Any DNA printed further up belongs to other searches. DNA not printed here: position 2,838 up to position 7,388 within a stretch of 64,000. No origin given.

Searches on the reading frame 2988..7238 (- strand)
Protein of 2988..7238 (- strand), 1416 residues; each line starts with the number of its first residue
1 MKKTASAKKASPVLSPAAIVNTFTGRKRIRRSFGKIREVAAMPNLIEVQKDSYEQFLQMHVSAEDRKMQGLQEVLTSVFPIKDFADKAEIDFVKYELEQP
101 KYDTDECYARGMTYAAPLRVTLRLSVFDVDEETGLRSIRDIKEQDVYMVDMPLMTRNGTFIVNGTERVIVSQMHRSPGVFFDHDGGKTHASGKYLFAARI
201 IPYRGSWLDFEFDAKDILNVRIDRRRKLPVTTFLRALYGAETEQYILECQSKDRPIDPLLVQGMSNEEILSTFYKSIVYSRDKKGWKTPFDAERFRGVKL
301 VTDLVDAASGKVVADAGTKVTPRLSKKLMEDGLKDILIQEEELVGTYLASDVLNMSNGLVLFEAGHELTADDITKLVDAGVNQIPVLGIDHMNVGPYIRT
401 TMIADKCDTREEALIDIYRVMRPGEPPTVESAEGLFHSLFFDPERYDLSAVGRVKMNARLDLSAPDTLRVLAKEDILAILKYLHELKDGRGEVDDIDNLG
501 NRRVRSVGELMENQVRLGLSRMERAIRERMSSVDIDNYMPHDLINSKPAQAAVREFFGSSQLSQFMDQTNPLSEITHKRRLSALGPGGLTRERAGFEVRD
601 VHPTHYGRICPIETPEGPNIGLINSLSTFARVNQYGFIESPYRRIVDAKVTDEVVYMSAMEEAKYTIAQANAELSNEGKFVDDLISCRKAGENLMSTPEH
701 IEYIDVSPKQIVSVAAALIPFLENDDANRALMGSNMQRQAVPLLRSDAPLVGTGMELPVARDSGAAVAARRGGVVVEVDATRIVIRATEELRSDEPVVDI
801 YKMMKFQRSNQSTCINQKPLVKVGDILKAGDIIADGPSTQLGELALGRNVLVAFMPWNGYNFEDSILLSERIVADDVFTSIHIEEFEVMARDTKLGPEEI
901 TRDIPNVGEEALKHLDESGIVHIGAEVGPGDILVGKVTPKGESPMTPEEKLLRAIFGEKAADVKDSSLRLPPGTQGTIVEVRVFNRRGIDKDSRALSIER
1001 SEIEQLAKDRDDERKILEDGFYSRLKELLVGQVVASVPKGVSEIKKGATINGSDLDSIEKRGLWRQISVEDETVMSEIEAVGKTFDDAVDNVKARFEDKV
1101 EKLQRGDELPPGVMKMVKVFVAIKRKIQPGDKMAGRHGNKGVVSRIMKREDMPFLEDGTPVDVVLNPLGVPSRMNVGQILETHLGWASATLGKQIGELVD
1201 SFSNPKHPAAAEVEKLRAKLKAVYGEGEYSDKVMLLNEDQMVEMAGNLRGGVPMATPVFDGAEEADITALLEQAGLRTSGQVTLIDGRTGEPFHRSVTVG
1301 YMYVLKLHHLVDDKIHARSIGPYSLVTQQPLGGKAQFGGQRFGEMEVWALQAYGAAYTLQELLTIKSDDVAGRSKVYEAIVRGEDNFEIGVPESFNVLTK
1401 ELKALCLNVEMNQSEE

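Call 108: search_protein_families(library=pfam, max_evalue=0.00001, proteins=[window:2988-7238:-])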
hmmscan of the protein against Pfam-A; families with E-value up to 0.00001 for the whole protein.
window:2988-7238:- (1416 aa): 6 families
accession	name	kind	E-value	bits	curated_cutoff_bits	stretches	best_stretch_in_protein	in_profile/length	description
PF00562.33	RNA_pol_Rpb2_6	-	2.4e-138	461.8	23.4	1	769-1336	2-373/373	RNA polymerase Rpb2, domain 6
PF04565.21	RNA_pol_Rpb2_3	-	4.6e-31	107.2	21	1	564-632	1-68/68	RNA polymerase Rpb2, domain 3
PF04561.19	RNA_pol_Rpb2_2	-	2.3e-27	96.4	21.7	1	407-505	96-190/190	RNA polymerase Rpb2, domain 2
PF04560.25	RNA_pol_Rpb2_7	-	4.1e-27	94.9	32.1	1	1338-1412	1-85/87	RNA polymerase Rpb2, domain 7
PF10385.14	RNA_pol_Rpb2_45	-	1.2e-25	89.7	28.2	1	642-707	1-66/66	RNA polymerase beta subunit external 1 domain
PF04563.20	RNA_pol_Rpb2_1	-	2.4e-24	86.5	28.2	1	45-548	2-200/203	RNA polymerase beta subunit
